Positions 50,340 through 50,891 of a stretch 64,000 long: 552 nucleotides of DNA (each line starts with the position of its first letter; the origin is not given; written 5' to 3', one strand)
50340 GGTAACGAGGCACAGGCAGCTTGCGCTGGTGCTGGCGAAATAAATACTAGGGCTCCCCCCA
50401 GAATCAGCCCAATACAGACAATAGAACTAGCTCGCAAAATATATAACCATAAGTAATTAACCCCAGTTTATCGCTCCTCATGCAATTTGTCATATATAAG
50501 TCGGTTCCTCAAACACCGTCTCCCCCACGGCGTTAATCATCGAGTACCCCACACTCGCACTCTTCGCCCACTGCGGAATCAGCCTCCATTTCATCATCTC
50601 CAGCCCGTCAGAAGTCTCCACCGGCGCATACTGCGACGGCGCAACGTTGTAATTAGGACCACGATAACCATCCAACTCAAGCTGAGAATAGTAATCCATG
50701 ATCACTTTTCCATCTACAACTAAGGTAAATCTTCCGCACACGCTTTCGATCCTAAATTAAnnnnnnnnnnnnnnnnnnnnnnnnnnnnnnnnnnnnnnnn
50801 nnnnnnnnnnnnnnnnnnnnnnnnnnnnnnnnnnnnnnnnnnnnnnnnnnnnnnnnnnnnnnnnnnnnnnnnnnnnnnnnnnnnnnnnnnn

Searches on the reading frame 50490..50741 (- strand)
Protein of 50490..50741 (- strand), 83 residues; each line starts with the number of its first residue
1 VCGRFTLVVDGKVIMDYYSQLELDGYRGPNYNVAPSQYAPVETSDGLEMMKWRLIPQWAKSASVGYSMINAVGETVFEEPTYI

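Call 4: search_protein_families(library=pfam, proteins=[window:50490-50741:-], max_evalue=1)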
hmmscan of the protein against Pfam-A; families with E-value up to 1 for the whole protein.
window:50490-50741:- (83 aa): 1 family
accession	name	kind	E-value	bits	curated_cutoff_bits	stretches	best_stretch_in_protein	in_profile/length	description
PF02586.19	SRAP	-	1.7e-16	60.8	27.1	1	1-82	1-90/214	SOS response associated peptidase (SRAP)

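Call 8: search_protein_families(library=ncbifam, proteins=[window:50490-50741:-], max_evalue=1)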
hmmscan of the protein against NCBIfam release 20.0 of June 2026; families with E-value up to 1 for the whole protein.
window:50490-50741:- (83 aa): 0 families

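Call 9: search_protein_families(library=phrogs, proteins=[window:50490-50741:-], max_evalue=1)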
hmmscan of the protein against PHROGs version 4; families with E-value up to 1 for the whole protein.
window:50490-50741:- (83 aa): 2 families
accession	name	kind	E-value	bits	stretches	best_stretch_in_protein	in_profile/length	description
phrog_1599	-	unknown function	2.6e-10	41.2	1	1-82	1-89/225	-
phrog_31689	-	unknown function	0.19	13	1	49-81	49-81/92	-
